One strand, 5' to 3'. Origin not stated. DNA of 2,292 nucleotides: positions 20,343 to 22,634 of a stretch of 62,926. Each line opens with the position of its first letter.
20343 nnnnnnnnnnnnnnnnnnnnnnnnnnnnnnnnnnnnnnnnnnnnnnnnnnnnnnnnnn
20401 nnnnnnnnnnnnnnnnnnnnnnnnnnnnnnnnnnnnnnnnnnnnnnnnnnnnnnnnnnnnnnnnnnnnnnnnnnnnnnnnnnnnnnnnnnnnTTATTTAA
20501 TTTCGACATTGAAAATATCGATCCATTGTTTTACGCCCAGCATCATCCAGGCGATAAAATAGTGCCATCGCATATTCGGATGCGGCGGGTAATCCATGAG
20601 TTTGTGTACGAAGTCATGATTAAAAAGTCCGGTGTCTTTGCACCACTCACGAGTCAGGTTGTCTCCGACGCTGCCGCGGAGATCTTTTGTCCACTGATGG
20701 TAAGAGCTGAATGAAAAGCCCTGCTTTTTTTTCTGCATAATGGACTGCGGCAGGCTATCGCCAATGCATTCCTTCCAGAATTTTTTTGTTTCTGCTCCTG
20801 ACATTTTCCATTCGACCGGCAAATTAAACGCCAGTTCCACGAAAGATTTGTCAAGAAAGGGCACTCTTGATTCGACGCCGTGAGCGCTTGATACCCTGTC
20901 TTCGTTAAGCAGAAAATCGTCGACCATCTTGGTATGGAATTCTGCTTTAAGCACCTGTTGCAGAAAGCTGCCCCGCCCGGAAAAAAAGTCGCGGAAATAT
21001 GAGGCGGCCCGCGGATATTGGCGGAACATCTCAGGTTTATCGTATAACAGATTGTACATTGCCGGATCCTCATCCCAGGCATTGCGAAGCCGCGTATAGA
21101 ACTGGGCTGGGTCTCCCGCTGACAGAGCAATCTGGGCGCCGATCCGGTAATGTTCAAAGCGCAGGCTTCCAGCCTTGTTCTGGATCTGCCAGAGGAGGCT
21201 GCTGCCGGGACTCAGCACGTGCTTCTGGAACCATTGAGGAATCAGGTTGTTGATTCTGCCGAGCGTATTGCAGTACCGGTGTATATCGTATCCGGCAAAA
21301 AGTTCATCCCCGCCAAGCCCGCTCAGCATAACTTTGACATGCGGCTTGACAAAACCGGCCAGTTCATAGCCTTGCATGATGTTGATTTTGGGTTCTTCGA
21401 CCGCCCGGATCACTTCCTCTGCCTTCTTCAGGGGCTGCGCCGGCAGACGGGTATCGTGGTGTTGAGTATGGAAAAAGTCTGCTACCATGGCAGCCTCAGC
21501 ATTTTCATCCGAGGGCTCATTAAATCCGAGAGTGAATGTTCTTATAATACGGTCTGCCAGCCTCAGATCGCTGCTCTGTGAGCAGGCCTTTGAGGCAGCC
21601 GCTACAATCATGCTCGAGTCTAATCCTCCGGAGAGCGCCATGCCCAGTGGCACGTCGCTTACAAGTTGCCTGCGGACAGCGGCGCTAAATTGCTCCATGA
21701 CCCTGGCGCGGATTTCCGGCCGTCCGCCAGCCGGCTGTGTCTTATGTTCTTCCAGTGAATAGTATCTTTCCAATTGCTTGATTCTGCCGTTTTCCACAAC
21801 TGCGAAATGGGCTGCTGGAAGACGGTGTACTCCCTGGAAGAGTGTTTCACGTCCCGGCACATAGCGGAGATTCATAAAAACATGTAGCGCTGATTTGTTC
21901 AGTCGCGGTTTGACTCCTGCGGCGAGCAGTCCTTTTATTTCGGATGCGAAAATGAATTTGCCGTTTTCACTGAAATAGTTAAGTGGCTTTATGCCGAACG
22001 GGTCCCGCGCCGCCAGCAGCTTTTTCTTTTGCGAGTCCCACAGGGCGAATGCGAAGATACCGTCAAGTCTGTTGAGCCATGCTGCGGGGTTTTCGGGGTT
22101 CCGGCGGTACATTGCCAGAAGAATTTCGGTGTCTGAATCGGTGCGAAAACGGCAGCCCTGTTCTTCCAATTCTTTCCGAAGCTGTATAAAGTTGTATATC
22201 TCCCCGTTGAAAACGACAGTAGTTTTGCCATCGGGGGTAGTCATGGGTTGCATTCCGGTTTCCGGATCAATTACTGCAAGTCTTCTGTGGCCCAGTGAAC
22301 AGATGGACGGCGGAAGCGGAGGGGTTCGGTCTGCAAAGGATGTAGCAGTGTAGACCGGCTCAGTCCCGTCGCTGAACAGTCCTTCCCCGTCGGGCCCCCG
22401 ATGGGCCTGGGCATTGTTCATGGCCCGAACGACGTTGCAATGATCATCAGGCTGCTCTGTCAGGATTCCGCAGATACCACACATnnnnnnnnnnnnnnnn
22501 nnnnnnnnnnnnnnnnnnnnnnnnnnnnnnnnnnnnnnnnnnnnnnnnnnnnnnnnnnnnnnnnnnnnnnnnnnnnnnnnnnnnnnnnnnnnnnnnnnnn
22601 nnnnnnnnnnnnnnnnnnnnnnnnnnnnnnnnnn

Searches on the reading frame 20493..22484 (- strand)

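Call 17: search_protein_families(library=pfam, proteins=[window:20493-22484:-], max_evalue=0.00001)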
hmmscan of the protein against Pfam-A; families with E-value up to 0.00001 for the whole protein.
window:20493-22484:- (663 aa): 3 families
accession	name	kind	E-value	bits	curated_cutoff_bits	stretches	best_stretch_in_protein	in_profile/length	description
PF00733.27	Asn_synthase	-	5.4e-68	230.7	21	1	262-655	2-353/354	Asparagine synthase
PF13537.11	GATase_7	-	3e-44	150.4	25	1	66-188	1-123/123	Glutamine amidotransferase domain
PF13522.11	GATase_6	-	1.8e-36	125.5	27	1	62-182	12-130/130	Glutamine amidotransferase domain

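Call 21: search_protein_families(library=ncbifam, proteins=[window:20493-22484:-], max_evalue=0.00001)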
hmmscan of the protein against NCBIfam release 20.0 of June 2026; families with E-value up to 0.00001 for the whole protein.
window:20493-22484:- (663 aa): 9 families
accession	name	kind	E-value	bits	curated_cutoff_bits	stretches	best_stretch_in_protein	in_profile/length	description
TIGR01536.1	asn_synth_AEB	equivalog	8.5e-126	421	267.1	1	2-590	1-517/517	asparagine synthase (glutamine-hydrolyzing)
TIGR03108.1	eps_aminotran_1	hypoth_equivalog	2.3e-111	373.4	816.9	1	1-648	1-618/628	XrtA/PEP-CTERM system amidotransferase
TIGR03104.1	trio_amidotrans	equivalog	1.7e-98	330.3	570.1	2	1-400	1-381/589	N-acetylglutaminylglutamine amidotransferase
NF006949.0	PRK09431.1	equivalog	5.8e-90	302.4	499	3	1-188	1-167/554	asparagine synthase B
NF033535.1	lass_lactam_cya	exception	2e-56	191.9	525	2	1-395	1-375/668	lasso peptide isopeptide bond-forming cyclase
TIGR01134.1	purF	equivalog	7.8e-18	65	350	1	2-183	1-196/432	amidophosphoribosyltransferase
NF033561.1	macrolact_Ik_Al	subfamily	1.7e-12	46.8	300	1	159-304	96-238/561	albusnodin/ikarugamycin family macrolactam cyclase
NF001484.0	PRK00331.1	subfamily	1.2e-11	43.7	381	1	1-188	1-200/601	isomerizing glutamine--fructose-6-phosphate transaminase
TIGR01135.1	glmS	equivalog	1.1e-10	40.6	418.05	1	78-189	84-200/607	glutamine--fructose-6-phosphate transaminase (isomerizing)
